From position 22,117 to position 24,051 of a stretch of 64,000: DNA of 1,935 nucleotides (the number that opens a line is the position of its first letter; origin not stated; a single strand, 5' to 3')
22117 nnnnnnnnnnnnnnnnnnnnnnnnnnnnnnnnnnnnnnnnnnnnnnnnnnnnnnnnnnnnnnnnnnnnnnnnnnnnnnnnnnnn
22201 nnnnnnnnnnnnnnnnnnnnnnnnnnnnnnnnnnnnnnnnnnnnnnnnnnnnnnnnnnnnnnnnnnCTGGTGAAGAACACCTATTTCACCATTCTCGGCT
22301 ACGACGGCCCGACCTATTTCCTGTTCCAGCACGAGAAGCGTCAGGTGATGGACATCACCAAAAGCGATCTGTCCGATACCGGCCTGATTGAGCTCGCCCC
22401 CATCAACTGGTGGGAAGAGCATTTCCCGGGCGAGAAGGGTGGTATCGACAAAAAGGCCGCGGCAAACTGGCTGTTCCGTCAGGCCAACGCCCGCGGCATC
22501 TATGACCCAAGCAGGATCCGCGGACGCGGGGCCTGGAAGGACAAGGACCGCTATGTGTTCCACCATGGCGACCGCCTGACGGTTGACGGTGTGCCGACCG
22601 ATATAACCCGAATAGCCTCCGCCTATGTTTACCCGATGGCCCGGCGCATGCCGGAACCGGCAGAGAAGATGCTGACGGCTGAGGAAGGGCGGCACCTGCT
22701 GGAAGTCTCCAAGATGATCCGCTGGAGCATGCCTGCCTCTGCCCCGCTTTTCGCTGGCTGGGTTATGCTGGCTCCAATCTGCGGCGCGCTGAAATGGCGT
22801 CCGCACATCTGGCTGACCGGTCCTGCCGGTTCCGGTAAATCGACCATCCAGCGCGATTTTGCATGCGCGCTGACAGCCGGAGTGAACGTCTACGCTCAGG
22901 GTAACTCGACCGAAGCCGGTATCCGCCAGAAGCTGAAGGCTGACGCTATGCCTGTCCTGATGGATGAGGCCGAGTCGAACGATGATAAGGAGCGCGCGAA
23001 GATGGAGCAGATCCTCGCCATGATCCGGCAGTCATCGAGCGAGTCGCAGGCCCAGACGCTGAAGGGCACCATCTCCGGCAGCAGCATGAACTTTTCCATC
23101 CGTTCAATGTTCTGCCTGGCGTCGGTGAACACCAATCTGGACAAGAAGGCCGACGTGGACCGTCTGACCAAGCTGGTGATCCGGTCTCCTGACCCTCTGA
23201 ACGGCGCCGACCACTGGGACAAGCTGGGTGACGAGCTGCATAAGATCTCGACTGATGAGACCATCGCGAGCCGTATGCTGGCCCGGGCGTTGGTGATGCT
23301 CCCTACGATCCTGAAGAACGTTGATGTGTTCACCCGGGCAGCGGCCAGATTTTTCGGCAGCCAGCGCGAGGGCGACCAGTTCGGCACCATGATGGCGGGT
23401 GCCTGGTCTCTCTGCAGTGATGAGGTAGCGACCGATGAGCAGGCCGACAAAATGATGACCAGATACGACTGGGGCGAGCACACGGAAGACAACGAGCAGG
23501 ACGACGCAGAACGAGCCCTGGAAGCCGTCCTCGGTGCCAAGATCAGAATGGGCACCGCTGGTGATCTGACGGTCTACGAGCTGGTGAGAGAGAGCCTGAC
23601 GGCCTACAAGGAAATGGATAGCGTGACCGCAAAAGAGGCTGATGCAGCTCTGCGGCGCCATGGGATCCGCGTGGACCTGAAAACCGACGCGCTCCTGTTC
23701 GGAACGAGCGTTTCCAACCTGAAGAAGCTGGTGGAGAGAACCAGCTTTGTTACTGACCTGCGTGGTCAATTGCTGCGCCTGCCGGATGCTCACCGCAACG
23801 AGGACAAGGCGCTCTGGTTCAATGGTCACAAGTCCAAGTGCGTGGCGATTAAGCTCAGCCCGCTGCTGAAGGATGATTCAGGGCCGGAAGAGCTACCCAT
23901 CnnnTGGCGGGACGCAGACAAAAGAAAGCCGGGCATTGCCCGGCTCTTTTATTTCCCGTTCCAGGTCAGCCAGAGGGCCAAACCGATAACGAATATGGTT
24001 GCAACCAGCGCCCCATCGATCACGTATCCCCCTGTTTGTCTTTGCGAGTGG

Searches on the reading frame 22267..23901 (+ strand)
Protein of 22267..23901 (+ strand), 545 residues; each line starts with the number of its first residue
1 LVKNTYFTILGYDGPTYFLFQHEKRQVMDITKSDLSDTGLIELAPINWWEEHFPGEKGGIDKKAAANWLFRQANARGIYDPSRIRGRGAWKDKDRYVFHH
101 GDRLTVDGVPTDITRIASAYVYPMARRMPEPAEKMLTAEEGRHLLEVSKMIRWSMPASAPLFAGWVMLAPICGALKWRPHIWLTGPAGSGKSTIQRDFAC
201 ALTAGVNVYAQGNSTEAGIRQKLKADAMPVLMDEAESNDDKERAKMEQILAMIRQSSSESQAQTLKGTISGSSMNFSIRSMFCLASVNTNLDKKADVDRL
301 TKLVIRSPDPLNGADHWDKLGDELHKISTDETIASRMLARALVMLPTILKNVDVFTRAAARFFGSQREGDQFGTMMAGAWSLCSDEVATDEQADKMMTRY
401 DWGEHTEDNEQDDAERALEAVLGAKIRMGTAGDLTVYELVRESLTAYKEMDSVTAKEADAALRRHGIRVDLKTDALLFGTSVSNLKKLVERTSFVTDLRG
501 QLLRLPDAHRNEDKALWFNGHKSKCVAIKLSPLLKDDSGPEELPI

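Call 54: find_related_loci(query=A2, collection=viral_contigs, flank=300)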
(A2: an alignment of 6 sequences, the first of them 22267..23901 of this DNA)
Query A2 (545 aa) in viral_contigs; peptide patterns used: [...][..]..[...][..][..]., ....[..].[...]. (x = any residue, [..] = any of these).
492 stretches matched a pattern; 483 encode a relative of the query (tblastn E <= 1e-3); the best 80 are kept; 80 distinct loci.
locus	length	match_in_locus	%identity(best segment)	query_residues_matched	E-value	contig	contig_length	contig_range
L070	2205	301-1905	63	1-536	0e+0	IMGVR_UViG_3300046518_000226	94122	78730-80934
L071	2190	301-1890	61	1-534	0e+0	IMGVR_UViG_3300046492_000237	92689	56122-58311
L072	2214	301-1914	60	1-542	0e+0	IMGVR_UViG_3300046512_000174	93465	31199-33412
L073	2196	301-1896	57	1-536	0e+0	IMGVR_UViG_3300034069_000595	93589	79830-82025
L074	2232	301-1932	63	2-545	0e+0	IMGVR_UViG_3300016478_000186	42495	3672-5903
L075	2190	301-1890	56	1-534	0e+0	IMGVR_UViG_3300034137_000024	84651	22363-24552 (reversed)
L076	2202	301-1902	53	3-536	0e+0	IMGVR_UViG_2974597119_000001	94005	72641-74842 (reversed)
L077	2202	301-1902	52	3-537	0e+0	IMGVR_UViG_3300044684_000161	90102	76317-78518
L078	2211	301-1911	50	3-539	0e+0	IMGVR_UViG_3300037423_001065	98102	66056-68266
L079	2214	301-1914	52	6-540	0e+0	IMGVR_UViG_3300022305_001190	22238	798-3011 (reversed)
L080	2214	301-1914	52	6-540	0e+0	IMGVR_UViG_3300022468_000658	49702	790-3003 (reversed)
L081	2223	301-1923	50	7-545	5e-179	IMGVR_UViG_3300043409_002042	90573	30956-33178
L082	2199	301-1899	51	6-540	7e-179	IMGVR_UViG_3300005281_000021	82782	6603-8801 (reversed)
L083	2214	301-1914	50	1-537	2e-176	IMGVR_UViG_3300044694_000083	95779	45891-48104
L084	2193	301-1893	49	6-537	9e-176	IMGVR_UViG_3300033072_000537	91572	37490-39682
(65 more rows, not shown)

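Call 65: find_related_loci(query=A2, collection=viral_contigs, flank=10000)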
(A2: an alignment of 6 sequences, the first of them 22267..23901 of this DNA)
Query A2 (545 aa) in viral_contigs; peptide patterns used: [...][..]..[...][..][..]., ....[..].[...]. (x = any residue, [..] = any of these).
492 stretches matched a pattern; 483 encode a relative of the query (tblastn E <= 1e-3); the best 80 are kept; 80 distinct loci.
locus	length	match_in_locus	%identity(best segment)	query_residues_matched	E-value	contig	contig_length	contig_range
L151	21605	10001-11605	63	1-536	0e+0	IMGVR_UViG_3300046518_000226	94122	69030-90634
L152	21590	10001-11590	61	1-534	0e+0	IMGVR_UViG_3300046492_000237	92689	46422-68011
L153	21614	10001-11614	60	1-542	0e+0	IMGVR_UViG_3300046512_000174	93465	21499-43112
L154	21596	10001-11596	57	1-536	0e+0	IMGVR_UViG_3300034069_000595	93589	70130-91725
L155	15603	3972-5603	63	2-545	0e+0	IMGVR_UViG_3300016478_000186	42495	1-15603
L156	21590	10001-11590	56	1-534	0e+0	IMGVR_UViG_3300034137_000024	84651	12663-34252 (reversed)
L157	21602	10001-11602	53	3-536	0e+0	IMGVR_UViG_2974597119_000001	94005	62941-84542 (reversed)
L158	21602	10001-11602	52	3-537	0e+0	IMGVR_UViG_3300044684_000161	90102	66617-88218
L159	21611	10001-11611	50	3-539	0e+0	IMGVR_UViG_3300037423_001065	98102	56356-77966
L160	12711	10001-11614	52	6-540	6e-177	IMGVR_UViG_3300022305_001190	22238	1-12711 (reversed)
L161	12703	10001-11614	52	6-540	6e-177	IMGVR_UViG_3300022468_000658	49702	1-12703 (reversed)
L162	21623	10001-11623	50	7-545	2e-176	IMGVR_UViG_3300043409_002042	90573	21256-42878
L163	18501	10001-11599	51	6-540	4e-176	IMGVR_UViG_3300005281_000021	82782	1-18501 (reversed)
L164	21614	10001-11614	50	1-537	8e-174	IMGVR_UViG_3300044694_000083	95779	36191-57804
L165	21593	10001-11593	49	6-537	3e-173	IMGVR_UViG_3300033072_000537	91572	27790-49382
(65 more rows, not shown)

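Call 127: find_related_loci(query=L159:10874-11623:+, collection=viral_contigs, flank=600)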
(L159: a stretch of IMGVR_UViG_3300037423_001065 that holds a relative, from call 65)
Query L159:10874-11623:+ (250 aa) in viral_contigs; peptide patterns used: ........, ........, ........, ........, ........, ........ (x = any residue, [..] = any of these).
5 stretches matched a pattern; 4 encode a relative of the query (tblastn E <= 1e-3); 4 distinct loci.
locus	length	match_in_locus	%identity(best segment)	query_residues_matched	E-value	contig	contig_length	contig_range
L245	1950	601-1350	100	1-250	8e-175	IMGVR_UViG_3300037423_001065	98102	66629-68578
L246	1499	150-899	80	1-250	3e-145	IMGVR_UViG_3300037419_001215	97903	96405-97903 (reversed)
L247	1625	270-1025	55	1-250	1e-88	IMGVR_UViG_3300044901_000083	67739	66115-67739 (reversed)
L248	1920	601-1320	57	2-241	1e-81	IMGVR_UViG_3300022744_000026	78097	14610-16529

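Call 131: search_solved_structures(query=A2, max_evalue=1)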
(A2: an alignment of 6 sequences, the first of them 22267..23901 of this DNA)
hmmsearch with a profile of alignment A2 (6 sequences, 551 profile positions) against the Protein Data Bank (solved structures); distinct sequences matched with E-value up to 1: 17.
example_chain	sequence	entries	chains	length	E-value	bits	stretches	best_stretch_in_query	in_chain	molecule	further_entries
6o1w_A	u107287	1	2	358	0.032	15.8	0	165-211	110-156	DNA translocase coupling protein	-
6o1x_A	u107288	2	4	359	0.032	15.8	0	165-211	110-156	DNA translocase coupling protein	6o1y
6o1z_A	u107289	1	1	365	0.034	15.8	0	165-211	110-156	DNA translocase coupling protein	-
3uie_A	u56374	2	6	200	0.099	14.2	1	187-230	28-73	Adenylyl-sulfate kinase 1, chloroplastic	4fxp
3cr7_A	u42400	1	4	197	0.13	13.9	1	187-225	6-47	Adenylyl-sulfate kinase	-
1d6j_A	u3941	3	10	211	0.13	13.8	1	187-225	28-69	ADENOSINE-5'PHOSPHOSULFATE KINASE | Adenylylsulfate kinase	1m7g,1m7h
4bzp_A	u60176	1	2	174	0.33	12.5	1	187-228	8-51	BIFUNCTIONAL ENZYME CYSN/CYSC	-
4bzq_A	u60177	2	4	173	0.34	12.5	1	187-228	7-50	BIFUNCTIONAL ENZYME CYSN/CYSC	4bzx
2yvu_A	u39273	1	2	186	0.35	12.4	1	187-210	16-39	Probable adenylyl-sulfate kinase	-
4rfv_A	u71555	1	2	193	0.36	12.4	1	187-228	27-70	Bifunctional enzyme CysN/CysC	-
6j19_A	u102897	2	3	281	0.48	12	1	174-209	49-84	ESX-1 secretion system protein EccCb1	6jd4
5k6p_A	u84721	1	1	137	0.5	11.9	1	500-526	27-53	Myosin-binding protein C, cardiac-type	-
8a8h_A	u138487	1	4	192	0.5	11.9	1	187-210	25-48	APS kinase from Methanothermococcus thermolithotrophicus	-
7yq0_A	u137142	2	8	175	0.54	11.8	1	187-208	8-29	Adenylyl-sulfate kinase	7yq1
2ofw_A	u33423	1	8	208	0.64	11.6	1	186-228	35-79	APS kinase domain of the PAPS synthetase 1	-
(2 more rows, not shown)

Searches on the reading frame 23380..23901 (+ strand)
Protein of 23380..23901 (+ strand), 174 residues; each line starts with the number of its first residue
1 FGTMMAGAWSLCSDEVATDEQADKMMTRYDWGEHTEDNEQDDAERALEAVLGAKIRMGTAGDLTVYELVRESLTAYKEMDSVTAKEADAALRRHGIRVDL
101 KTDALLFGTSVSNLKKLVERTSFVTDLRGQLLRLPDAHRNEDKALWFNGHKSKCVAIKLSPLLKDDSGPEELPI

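Call 92: find_homologous_proteins(query=window:23380-23901:+, max_evalue=0.00001)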
Query window:23380-23901:+ (174 aa): 9 proteins with E <= 0.00001 among 150 candidates.
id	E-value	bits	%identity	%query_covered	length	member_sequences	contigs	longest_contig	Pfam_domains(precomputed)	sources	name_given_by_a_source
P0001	4.5e-66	240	66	95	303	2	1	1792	-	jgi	-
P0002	3.6e-52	195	58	100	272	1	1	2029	-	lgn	-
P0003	1.7e-48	183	57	95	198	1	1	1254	-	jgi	-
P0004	4.7e-48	181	54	99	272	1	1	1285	-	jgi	jgi:putative DNA primase/helicase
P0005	3.4e-45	172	53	100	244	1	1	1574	-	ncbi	-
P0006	1.2e-40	157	60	83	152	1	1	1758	-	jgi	jgi:hypothetical protein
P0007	2.4e-38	150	52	86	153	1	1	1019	-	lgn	-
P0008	1.1e-29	121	40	98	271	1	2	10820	-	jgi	jgi:hypothetical protein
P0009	2.7e-26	110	43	95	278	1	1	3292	-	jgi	jgi:putative DNA primase/helicase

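Call 101: predict_structure(alignment_id=A3)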
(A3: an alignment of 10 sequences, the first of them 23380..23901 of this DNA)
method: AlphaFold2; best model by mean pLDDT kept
length: 174 residues; sequences in the alignment: 10
mean_pLDDT: 79.1   pTM: 0.66
mean pLDDT of the five models: 79.1, 78.6, 78.1, 77.6, 77.0
residues with pLDDT >= 90: 35; 70-90: 105; 50-70: 25; < 50: 9
segments of 3 or more residues with pLDDT < 50: 166-174
pLDDT, mean of each block of 10 residues (from residue 1): 66 79 73 56 86 89 91 76 89 91 88 88 83 87 78 88 55 33
secondary structure, 60 per line:
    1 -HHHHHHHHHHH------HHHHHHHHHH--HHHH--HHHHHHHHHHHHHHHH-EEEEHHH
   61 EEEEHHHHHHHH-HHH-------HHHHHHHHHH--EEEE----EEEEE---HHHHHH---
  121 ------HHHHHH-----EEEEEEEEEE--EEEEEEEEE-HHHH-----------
elements in order: H2-12 H19-28 H31-34 H37-52 E54-57 E61-64 H65-72 H84-93 E96-99 E104-108 H112-117 H127-132 E138-147 E150-158 H160-163
